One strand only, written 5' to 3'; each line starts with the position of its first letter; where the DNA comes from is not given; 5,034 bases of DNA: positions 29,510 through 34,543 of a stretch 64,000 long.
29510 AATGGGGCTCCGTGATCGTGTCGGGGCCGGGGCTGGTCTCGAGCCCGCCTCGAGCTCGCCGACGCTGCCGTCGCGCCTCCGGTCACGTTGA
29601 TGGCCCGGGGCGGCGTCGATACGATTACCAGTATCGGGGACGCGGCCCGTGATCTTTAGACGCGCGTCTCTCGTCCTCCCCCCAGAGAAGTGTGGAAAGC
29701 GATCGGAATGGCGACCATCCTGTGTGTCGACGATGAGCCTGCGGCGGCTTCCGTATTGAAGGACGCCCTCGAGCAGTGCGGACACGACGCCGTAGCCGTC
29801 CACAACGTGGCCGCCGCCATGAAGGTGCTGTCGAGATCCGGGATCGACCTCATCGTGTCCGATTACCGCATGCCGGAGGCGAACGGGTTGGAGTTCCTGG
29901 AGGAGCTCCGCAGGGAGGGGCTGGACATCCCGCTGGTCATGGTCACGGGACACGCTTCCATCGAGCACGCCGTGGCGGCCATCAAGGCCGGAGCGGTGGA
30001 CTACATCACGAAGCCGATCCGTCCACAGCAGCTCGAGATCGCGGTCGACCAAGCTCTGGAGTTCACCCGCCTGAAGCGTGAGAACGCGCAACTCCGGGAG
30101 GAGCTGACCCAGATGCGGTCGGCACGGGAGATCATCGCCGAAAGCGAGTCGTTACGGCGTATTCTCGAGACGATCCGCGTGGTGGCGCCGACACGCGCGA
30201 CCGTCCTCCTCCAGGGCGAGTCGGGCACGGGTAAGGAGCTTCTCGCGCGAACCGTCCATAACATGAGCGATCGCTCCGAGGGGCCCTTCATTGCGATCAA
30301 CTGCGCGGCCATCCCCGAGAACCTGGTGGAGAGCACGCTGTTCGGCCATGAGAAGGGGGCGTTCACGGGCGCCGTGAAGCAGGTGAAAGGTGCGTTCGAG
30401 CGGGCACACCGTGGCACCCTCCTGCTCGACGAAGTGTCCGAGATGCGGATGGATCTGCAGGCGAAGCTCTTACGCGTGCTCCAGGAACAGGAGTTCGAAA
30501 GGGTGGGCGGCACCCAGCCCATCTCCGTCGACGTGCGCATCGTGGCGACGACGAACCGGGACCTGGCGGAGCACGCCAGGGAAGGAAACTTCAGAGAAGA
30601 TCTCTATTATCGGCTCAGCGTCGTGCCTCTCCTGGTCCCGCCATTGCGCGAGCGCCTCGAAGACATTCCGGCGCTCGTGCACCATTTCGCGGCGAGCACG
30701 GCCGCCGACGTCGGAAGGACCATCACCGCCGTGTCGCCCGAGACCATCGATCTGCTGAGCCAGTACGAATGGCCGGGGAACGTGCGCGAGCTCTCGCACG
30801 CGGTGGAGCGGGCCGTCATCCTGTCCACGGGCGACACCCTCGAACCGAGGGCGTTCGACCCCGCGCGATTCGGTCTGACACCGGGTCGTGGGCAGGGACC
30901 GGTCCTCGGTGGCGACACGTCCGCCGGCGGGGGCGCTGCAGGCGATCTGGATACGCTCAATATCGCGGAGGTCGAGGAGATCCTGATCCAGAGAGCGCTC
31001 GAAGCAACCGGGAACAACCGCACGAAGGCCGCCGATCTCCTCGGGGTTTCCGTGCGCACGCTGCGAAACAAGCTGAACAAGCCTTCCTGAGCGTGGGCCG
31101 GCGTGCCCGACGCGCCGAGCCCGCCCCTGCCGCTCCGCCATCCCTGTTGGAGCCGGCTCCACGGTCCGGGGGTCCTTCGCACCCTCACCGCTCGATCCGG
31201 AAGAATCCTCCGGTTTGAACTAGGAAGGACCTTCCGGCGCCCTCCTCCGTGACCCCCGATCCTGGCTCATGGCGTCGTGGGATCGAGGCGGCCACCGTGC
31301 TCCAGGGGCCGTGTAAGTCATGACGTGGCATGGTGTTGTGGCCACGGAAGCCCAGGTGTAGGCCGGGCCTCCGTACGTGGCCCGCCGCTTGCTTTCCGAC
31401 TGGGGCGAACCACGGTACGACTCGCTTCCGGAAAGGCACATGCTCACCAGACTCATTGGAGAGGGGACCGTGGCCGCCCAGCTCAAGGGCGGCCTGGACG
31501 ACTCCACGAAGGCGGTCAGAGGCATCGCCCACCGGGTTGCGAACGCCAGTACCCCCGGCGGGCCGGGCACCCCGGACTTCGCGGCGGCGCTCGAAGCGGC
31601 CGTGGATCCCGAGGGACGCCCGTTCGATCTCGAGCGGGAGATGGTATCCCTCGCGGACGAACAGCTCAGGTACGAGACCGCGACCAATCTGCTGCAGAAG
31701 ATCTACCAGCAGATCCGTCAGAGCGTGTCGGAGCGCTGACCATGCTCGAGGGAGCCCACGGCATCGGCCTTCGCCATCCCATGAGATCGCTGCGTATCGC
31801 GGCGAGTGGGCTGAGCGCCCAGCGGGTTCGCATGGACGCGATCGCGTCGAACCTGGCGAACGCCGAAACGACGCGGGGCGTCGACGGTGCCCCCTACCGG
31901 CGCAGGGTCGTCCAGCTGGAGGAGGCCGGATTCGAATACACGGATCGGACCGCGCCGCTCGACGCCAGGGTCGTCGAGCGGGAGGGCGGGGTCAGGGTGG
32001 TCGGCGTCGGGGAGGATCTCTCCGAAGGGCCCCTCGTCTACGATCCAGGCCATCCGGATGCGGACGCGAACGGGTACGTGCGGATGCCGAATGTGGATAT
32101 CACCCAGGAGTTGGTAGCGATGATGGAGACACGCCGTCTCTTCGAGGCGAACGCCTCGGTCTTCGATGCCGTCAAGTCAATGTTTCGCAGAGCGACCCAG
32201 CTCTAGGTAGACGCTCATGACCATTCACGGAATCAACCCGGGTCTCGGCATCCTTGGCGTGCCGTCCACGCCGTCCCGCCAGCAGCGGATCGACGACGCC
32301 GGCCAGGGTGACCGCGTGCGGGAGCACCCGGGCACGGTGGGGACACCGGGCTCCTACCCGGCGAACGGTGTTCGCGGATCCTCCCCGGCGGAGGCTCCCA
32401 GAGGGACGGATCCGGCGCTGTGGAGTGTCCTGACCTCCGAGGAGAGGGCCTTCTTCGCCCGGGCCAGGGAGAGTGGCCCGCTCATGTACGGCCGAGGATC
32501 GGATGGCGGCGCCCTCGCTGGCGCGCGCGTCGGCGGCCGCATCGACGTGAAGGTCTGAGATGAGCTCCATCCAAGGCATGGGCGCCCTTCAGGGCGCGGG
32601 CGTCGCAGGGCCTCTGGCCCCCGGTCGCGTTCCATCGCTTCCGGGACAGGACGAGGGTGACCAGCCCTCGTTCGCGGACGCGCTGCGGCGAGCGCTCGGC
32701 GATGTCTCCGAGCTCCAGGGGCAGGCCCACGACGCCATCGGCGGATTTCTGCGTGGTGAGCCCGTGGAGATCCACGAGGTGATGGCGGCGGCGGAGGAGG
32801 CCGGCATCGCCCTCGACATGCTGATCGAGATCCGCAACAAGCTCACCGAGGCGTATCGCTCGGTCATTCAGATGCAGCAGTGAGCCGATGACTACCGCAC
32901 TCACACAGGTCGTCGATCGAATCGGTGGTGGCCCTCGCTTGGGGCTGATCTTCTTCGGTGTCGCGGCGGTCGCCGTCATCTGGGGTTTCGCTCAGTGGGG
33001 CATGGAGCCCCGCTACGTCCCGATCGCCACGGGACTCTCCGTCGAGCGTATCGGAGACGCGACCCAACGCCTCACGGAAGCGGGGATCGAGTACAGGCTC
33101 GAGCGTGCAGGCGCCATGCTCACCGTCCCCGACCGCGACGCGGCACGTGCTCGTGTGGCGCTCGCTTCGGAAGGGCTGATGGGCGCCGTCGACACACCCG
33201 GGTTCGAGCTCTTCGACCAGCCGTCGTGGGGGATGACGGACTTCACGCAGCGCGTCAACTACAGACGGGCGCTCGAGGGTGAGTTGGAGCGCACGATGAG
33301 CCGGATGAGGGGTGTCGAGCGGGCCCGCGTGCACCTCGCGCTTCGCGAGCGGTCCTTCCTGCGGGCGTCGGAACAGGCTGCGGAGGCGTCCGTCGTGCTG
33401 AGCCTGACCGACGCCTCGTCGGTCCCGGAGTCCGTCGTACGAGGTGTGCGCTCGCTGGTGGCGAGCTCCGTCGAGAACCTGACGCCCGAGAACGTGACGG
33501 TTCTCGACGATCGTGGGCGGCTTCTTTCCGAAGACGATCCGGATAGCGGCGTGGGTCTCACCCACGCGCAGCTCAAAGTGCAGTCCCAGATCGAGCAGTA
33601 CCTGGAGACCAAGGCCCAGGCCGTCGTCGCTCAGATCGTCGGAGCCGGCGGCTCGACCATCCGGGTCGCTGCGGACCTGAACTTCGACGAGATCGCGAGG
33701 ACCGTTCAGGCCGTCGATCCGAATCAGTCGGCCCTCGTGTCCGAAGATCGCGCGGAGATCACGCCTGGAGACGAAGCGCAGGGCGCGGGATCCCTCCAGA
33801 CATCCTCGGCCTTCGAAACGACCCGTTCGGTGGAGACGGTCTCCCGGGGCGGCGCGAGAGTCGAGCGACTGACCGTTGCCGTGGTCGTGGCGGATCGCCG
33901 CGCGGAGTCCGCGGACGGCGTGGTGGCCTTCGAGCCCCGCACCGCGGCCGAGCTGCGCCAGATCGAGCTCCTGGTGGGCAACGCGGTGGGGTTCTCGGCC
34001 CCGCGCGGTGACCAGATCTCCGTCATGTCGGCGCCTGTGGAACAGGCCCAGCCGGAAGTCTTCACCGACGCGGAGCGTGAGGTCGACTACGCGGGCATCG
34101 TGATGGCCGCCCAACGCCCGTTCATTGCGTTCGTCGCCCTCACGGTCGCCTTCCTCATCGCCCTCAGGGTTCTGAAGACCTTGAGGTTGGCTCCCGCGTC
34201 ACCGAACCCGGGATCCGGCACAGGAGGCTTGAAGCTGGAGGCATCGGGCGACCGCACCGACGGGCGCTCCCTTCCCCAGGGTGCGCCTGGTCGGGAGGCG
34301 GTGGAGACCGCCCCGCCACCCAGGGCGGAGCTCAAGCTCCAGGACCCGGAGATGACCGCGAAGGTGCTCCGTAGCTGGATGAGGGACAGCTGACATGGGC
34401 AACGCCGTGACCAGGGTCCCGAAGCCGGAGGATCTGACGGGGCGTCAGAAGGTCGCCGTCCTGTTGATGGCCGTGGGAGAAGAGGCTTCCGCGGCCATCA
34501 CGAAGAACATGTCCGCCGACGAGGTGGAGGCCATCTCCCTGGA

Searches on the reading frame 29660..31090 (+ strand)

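Call 21: search_protein_families(library=pfam, proteins=[window:29660-31090:+], max_evalue=0.001)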
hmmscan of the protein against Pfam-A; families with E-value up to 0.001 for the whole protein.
window:29660-31090:+ (476 aa): 11 families
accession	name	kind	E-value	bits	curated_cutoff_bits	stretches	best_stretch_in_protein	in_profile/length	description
PF00158.32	Sigma54_activat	-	1.8e-71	239.7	20.2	1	158-324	1-167/168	Sigma-54 interaction domain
PF00072.30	Response_reg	-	1.5e-28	99.6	30.2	1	20-129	1-110/111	Response regulator receiver domain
PF25601.1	AAA_lid_14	-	2.4e-23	82.2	27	1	330-401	1-72/87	AAA+ ATPase lid domain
PF14532.12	Sigma54_activ_2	-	7.9e-21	75.2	25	1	160-329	2-138/138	Sigma-54 interaction domain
PF02954.25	HTH_8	-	1.9e-14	53.5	22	1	435-474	2-41/42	Bacterial regulatory protein, Fis family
PF07728.20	AAA_5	-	3.9e-09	37.1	22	1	182-301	2-124/139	AAA domain (dynein-related subfamily)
PF07724.20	AAA_2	-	5.4e-07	30.2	27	1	180-310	4-135/166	AAA domain (Cdc48 subfamily)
PF00004.35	AAA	-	6.6e-06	27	21.2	1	182-300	1-110/131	ATPase family associated with various cellular activities (AAA)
PF01078.27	Mg_chelatase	-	7.6e-06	25.9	20.3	0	237-278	93-134/207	Magnesium chelatase, subunit ChlI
PF13191.12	AAA_16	-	0.00022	22.2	32.6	1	163-230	10-81/167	AAA ATPase domain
PF13245.12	AAA_19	-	0.00049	20.7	25.1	0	157-278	30-118/134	AAA domain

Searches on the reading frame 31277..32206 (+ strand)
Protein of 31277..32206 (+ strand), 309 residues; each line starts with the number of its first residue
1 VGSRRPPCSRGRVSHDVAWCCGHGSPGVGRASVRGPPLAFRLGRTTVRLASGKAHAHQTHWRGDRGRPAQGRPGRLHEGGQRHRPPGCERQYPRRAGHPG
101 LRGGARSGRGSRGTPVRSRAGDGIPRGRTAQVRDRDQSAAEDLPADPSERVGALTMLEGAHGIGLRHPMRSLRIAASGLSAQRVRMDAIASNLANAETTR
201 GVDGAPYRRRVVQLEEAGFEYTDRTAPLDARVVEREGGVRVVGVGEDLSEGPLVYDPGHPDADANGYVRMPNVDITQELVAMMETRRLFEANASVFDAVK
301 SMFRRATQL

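Call 21: search_protein_families(library=pfam, proteins=[window:31277-32206:+], max_evalue=0.001)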
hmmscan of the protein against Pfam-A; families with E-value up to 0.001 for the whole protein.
window:31277-32206:+ (309 aa): 2 families
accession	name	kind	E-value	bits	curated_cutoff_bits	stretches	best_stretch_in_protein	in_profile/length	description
PF06429.18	Flg_bbr_C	-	1.2e-11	44.4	23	1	265-309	2-46/46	Flagellar basal body rod FlgEFG protein C-terminal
PF00460.25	Flg_bb_rod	-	4.3e-09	36.6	20.7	1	172-199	1-28/31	Flagella basal body rod protein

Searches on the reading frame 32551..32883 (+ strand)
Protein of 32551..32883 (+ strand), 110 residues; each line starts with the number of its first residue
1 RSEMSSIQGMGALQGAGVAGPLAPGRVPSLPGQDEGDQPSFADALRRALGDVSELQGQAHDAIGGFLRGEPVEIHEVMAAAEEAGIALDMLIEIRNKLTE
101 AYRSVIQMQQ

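Call 21: search_protein_families(library=pfam, proteins=[window:32551-32883:+], max_evalue=0.001)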
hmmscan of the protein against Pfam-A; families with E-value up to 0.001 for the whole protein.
window:32551-32883:+ (110 aa): 1 family
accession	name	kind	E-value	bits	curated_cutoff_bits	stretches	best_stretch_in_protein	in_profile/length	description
PF02049.23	FliE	-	1.4e-21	76.8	22.4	1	34-109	13-88/89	Flagellar hook-basal body complex protein FliE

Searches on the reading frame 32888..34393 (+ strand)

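Call 4: search_protein_families(library=pfam, proteins=[window:32888-34393:+], max_evalue=0.1)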
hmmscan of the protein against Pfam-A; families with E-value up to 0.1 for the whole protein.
window:32888-34393:+ (501 aa): 2 families
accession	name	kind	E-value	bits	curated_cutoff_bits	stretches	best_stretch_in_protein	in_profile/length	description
PF01514.23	YscJ_FliF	-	2.6e-53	181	24.4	1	40-214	3-178/179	Secretory protein of YscJ/FliF family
PF08345.17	YscJ_FliF_C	-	3.7e-23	83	23.8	1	248-383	2-146/147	Flagellar M-ring protein C-terminal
